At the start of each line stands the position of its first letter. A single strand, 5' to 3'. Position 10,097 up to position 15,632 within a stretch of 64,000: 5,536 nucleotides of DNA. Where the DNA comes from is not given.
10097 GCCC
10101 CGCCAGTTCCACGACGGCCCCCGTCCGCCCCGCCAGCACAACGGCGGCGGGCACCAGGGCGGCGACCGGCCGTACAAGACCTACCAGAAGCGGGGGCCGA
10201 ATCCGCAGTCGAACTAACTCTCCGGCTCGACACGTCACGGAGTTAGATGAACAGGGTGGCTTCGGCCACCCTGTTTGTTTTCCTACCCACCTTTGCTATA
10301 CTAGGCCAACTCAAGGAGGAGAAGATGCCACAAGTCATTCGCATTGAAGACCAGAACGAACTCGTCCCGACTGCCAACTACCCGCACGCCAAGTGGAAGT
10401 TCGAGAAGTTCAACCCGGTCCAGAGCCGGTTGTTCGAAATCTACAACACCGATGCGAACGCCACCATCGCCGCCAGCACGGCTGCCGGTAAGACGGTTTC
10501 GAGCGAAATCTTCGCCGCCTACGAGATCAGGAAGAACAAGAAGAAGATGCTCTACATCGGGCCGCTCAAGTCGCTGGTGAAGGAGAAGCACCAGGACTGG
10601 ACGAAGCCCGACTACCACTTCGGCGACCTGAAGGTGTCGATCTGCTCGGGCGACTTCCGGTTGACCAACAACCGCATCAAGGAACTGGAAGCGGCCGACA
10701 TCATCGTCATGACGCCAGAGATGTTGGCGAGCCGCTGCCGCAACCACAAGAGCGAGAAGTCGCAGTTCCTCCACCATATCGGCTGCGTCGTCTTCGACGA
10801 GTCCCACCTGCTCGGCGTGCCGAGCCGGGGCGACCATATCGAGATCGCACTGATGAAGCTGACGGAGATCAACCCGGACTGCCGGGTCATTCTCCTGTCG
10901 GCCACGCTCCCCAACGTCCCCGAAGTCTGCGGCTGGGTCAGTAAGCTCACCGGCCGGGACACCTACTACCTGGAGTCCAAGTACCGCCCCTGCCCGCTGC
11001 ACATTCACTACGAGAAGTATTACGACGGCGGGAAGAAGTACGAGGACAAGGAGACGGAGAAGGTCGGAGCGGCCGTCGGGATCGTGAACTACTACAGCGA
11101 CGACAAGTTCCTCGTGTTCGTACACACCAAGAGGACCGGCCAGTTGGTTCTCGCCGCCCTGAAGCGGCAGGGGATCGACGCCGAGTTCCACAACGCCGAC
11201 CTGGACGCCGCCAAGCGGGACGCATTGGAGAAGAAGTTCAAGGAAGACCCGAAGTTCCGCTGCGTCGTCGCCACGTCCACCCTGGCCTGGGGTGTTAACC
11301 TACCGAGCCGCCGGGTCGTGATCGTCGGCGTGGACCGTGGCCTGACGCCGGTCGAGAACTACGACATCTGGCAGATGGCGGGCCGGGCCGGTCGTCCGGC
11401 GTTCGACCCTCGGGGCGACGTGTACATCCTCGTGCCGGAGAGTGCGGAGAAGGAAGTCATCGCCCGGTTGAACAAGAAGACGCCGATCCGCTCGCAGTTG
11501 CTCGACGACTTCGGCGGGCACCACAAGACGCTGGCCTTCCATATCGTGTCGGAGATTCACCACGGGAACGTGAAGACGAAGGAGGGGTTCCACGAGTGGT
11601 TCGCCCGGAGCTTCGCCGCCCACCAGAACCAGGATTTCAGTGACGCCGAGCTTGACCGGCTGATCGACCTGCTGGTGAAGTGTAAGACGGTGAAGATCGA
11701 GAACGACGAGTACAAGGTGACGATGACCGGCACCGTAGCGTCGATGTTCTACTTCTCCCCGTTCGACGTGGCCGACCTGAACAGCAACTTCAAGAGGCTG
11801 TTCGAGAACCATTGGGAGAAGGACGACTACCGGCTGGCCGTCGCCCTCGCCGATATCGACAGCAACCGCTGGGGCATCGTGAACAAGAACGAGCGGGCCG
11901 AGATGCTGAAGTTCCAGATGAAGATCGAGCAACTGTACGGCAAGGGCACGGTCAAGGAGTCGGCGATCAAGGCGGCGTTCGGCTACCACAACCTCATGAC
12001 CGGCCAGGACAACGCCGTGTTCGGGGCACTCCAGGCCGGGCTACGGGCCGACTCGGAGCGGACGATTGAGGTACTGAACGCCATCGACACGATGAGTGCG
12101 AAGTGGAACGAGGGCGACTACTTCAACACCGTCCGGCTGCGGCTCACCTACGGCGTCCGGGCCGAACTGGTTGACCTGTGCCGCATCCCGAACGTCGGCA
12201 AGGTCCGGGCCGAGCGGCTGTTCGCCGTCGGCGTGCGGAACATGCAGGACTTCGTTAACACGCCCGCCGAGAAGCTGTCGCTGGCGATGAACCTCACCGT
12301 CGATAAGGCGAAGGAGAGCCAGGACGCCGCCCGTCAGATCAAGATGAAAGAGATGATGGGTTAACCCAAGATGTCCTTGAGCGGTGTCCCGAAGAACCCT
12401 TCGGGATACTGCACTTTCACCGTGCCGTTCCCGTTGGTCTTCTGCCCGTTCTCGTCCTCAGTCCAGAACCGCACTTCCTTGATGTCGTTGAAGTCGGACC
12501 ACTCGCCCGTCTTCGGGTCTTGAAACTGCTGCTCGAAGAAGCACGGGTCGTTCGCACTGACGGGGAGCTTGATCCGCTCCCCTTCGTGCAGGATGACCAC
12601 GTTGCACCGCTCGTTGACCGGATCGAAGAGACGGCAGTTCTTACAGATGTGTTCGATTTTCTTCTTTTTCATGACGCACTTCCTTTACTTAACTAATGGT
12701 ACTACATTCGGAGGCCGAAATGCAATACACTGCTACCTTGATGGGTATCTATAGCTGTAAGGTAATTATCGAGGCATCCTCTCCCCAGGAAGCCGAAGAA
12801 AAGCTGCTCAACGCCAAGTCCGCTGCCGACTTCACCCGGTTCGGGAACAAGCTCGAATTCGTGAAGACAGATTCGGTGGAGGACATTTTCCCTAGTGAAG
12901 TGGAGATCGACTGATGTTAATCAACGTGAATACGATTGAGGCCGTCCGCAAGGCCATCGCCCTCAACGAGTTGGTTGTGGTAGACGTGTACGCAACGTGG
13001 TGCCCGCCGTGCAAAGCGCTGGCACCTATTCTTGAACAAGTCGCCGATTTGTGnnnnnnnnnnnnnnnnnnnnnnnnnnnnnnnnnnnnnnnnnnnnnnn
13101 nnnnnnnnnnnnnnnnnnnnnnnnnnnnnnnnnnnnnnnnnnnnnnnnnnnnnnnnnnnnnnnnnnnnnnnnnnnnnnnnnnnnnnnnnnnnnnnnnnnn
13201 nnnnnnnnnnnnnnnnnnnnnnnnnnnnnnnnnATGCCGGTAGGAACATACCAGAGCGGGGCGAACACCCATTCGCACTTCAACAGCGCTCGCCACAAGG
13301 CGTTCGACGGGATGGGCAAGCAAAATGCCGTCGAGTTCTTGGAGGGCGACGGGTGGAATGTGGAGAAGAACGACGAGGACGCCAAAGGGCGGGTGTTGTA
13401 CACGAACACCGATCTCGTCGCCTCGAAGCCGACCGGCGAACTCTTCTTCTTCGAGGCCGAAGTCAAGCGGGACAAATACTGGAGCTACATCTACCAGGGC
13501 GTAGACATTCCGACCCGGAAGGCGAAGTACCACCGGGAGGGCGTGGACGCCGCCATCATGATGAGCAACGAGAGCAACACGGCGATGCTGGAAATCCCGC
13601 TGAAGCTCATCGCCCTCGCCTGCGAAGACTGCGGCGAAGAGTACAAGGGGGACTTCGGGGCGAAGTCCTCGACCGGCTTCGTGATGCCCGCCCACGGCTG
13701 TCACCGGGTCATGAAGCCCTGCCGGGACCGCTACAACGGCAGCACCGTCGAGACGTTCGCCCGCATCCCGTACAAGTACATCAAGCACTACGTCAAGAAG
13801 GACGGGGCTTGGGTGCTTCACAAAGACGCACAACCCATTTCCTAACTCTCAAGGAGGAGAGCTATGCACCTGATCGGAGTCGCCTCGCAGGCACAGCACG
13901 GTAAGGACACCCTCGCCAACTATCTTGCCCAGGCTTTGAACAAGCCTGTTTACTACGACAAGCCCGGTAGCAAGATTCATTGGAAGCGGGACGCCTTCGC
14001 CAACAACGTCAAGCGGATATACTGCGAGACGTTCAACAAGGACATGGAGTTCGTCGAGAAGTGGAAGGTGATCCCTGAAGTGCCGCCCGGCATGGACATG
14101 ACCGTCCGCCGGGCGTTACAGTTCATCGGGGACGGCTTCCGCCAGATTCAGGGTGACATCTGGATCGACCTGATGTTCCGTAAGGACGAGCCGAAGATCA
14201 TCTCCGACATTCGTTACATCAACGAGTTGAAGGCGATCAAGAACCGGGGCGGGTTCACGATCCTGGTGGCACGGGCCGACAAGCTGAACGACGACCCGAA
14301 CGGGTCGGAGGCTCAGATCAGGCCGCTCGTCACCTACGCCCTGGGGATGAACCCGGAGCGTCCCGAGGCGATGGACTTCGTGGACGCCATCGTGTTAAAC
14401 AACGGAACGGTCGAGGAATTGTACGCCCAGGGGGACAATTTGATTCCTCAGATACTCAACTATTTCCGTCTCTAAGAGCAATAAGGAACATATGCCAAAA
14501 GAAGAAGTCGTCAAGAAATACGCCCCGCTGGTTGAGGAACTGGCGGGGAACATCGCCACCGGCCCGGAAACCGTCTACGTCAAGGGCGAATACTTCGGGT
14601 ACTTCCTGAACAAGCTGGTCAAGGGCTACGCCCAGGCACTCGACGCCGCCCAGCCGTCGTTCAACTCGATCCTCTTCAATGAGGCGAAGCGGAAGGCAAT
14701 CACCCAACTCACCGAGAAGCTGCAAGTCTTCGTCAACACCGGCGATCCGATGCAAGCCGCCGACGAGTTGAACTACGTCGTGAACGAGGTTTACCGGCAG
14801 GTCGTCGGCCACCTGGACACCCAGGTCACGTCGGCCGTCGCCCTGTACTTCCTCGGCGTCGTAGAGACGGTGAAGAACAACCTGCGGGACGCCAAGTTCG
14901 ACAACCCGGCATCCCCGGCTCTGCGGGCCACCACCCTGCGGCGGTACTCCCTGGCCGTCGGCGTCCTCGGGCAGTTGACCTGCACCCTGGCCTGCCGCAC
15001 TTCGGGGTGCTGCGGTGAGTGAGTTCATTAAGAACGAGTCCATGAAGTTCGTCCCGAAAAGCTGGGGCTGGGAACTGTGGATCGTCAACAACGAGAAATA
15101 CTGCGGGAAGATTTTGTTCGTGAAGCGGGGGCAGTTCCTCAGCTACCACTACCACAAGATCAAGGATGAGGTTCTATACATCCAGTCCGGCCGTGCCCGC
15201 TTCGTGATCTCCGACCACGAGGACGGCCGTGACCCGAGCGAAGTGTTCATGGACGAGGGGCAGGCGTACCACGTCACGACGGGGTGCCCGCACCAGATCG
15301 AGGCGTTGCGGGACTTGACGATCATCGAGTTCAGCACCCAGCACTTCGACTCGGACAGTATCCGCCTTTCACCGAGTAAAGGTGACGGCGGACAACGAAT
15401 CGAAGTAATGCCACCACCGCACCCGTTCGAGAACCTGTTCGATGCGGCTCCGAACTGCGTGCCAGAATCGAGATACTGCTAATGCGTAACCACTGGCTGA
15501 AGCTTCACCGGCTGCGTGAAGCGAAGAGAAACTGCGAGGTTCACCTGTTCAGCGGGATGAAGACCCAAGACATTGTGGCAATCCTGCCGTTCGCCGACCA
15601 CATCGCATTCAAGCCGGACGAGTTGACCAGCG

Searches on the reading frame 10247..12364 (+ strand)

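Call 9: search_protein_families(library=phrogs, proteins=[window:10247-12364:+], max_evalue=0.001)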
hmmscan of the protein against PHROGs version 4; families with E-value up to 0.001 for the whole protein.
window:10247-12364:+ (705 aa): 5 families
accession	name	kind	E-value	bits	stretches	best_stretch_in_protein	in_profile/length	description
phrog_6819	-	DNA, RNA and nucleotide metabolism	6.8e-58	197.6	1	51-674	17-629/645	Holliday junction branch migration helicase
phrog_16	-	DNA, RNA and nucleotide metabolism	2e-25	90.2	1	68-394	289-595/986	DNA helicase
phrog_35989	-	unknown function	5.6e-14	52.2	2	277-440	410-575/860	-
phrog_31517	-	unknown function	1.7e-13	50.3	1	74-258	328-508/1191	-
phrog_62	-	DNA, RNA and nucleotide metabolism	2.1e-13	49.7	2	260-434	980-1148/1881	DNA helicase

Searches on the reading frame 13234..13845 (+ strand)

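Call 77: search_protein_families(library=pfam, max_evalue=10, proteins=[window:13234-13845:+])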
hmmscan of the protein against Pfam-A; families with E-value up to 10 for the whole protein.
window:13234-13845:+ (203 aa): 1 family
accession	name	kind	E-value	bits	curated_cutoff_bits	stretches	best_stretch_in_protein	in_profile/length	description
PF03793.24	PASTA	-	0.11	12.9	23.2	1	26-58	8-45/64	PASTA domain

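Call 103: search_protein_families(library=phrogs, max_evalue=0.01, proteins=[window:13234-13845:+])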
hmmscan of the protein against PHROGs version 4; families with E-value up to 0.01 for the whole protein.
window:13234-13845:+ (203 aa): 0 families

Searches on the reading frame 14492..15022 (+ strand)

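Call 3: search_protein_families(library=pfam, proteins=[window:14492-15022:+], max_evalue=0.01)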
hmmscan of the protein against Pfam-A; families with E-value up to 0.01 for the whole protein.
window:14492-15022:+ (176 aa): 0 families

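Call 77: search_protein_families(library=pfam, max_evalue=10, proteins=[window:14492-15022:+])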
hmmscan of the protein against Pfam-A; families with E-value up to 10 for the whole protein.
window:14492-15022:+ (176 aa): 2 families
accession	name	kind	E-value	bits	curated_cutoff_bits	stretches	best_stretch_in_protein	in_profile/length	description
PF08926.16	DUF1908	-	0.11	11.9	27.5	1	61-139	126-209/281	Domain of unknown function (DUF1908)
PF15205.11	PLAC9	-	0.16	12.9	27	0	95-132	28-60/74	Placenta-specific protein 9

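Call 103: search_protein_families(library=phrogs, max_evalue=0.01, proteins=[window:14492-15022:+])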
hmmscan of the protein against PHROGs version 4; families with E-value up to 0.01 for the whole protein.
window:14492-15022:+ (176 aa): 0 families

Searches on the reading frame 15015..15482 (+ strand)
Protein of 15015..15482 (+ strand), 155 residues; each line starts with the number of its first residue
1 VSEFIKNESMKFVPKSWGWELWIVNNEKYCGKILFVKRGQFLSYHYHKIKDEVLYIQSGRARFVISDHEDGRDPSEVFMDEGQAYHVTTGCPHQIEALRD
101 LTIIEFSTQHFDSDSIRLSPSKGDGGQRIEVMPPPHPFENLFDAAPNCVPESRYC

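Call 3: search_protein_families(library=pfam, proteins=[window:15015-15482:+], max_evalue=0.01)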
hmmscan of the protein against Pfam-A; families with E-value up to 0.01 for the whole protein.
window:15015-15482:+ (155 aa): 3 families
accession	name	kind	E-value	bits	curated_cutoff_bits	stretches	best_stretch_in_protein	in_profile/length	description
PF00190.28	Cupin_1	-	1.8e-05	24.8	22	1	40-114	44-121/151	Cupin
PF07883.17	Cupin_2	-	2.1e-05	24.6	27.2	1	40-97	9-58/70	Cupin domain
PF07385.18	Lyx_isomer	-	0.00038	20.2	20.8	1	26-72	84-129/222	D-lyxose isomerase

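Call 4: search_protein_families(library=ncbifam, proteins=[window:15015-15482:+], max_evalue=0.01)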
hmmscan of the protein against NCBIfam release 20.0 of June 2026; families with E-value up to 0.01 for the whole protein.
window:15015-15482:+ (155 aa): 2 families
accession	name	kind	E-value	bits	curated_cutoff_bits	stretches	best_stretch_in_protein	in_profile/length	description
TIGR01479.1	GMP_PMI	equivalog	0.00028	19.8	372.95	1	12-110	358-451/467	mannose-1-phosphate guanylyltransferase/mannose-6-phosphate isomerase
TIGR04366.1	cupin_WbuC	subfamily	0.0013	18.6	42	1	36-108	41-116/132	WbuC family cupin fold metalloprotein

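Call 10: search_protein_families(library=phrogs, proteins=[window:15015-15482:+], max_evalue=0.001)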
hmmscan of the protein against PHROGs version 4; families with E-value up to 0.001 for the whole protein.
window:15015-15482:+ (155 aa): 1 family
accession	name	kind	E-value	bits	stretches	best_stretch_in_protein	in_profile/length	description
phrog_7851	-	other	6e-40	136.9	1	8-120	3-115/117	cysteine dioxygenase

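Call 69: search_solved_structures(query=window:15015-15482:+, max_evalue=10)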
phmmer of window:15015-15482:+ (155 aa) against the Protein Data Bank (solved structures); distinct sequences matched with E-value up to 10: 22.
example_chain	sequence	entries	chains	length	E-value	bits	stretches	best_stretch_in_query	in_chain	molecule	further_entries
6ufi_A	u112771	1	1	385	1.5e-05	28.5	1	34-101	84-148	Cupin domain-containing protein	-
2v09_A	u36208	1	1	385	2.3e-05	27.9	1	34-114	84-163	OXALATE DECARBOXYLASE OXDC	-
2uy8_A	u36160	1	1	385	5.4e-05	26.7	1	34-101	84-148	OXALATE DECARBOXYLASE OXDC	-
6tzp_A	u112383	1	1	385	5.4e-05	26.7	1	34-101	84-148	Oxalate decarboxylase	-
5hi0_A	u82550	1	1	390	5.5e-05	26.7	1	34-102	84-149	Oxalate decarboxylase OxdC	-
4met_A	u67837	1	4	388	5.5e-05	26.7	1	34-101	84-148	Oxalate decarboxylase OxdC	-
3s0m_A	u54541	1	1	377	5.8e-05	26.6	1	34-101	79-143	Oxalate decarboxylase oxdC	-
2uy9_A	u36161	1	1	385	6.9e-05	26.4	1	34-101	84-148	OXALATE DECARBOXYLASE OXDC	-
5vg3_A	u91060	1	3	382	7.2e-05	26.3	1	34-101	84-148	Oxalate decarboxylase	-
1j58_A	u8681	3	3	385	7.4e-05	26.3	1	34-101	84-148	YVRK PROTEIN | OXALATE DECARBOXYLASE OXDC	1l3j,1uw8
2uya_A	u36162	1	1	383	7.8e-05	26.2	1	34-101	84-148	OXALATE DECARBOXYLASE OXDC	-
2uyb_A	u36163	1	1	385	8.4e-05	26.1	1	34-100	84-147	OXALATE DECARBOXYLASE OXDC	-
7zvy_G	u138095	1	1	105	0.00012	25.6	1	31-88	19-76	Cupin_2 domain-containing protein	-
7zvy_E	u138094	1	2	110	0.00014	25.4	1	31-88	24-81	Cupin_2 domain-containing protein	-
7zvy_B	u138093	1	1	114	0.00015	25.3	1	31-88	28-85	Cupin_2 domain-containing protein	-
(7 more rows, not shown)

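Call 70: search_dna_similar(query=window:15015-15482:+, collection=phages, mode=protein, max_rows=60, max_evalue=0.001)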
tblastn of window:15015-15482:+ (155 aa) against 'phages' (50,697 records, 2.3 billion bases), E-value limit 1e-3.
Records with a match: 35; places in all: 35; records where one place covers at least 80% of the query: 6.
Best place of each record, by identity: <60% 35.
By first word of the organism name: Synechococcus 23; Prochlorococcus 6; Marine 5; Cyanophage 1.
By host as written in the record: Synechococcus sp. 9; - 6; Synechococcus sp. WH8102 3; Synechococcus sp. WH8109 3; Synechococcus sp. WH7803 2; Synechococcus sp. WH 7803 2; Prochlorococcus sp. MIT9515 2; Synechococcus sp. WH8017 2; and 4 more.
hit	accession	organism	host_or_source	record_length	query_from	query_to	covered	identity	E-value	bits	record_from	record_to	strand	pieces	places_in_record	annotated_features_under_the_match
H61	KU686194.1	Synechococcus phage S-CAM1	Synechococcus sp.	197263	7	124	76%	50.0%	4e-30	119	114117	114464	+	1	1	putative nucleotidyltransferase | ADP-L-glycero-D-manno-heptose-6-epimerase | phosphoheptose isomerase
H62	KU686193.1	Synechococcus phage S-CAM1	Synechococcus sp.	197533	7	124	76%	50.0%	4e-30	119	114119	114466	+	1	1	putative nucleotidyltransferase | ADP-L-glycero-D-manno-heptose-6-epimerase | phosphoheptose isomerase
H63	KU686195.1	Synechococcus phage S-CAM1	Synechococcus sp.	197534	7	124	76%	50.0%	4e-30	119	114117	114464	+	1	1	putative nucleotidyltransferase | ADP-L-glycero-D-manno-heptose-6-epimerase | phosphoheptose isomerase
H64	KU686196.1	Synechococcus phage S-CAM1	Synechococcus sp.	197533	7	124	76%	50.0%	4e-30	119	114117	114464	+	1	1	putative nucleotidyltransferase | ADP-L-glycero-D-manno-heptose-6-epimerase | phosphoheptose isomerase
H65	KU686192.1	Synechococcus phage S-CAM1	Synechococcus sp.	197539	7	124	76%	50.0%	4e-30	119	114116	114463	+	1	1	putative nucleotidyltransferase | ADP-L-glycero-D-manno-heptose-6-epimerase | phosphoheptose isomerase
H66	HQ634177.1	Synechococcus phage S-CAM1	Synechococcus sp. WH7803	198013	7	124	76%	50.0%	4e-30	119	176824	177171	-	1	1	hypothetical protein (x2) | ADP-L-glycero-D-manno-heptose-6-epimerase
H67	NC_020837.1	Synechococcus phage S-CAM1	Synechococcus sp. WH7803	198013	7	124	76%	50.0%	4e-30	119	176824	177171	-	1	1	cysteine dioxygenase | nucleotide-sugar epimerase | phosphoheptose isomerase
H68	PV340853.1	Synechococcus phage Sf-CH8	Synechococcus sp. WH8102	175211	6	131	81%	46.8%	6e-29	116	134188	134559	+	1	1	putative nucleotidyltransferase | phosphoheptose isomerase | glycosyltransferase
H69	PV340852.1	Synechococcus phage Sf-CH5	Synechococcus sp. WH8102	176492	6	131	81%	46.8%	6e-29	116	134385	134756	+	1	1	putative nucleotidyltransferase | phosphoheptose isomerase | glycosyltransferase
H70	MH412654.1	Synechococcus phage S-T4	Synechococcus sp. WH 7803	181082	6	131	81%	43.3%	7e-25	104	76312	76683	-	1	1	hypothetical protein | phosphoheptose isomerase 1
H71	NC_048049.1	Synechococcus phage S-T4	Synechococcus sp. WH 7803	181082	6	131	81%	43.3%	7e-25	104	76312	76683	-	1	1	cysteine dioxygenase | phosphoheptose isomerase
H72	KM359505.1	Prochlorococcus phage P-TIM68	Prochlorococcus sp. MIT9515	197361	10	118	70%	49.5%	8e-30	119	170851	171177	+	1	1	putative nucleotidyltransferase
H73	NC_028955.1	Prochlorococcus phage P-TIM68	Prochlorococcus sp. MIT9515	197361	10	118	70%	49.5%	8e-30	119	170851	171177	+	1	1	cysteine dioxygenase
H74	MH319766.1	Marine virus AG-345-P14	single cell amplified by WGA-X; seawater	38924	10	134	81%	41.9%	2e-26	109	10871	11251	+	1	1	record has no annotation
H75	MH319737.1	Marine virus AG-345-E08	single cell amplified by WGA-X; seawater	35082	7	118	72%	45.5%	1e-27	112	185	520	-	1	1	record has no annotation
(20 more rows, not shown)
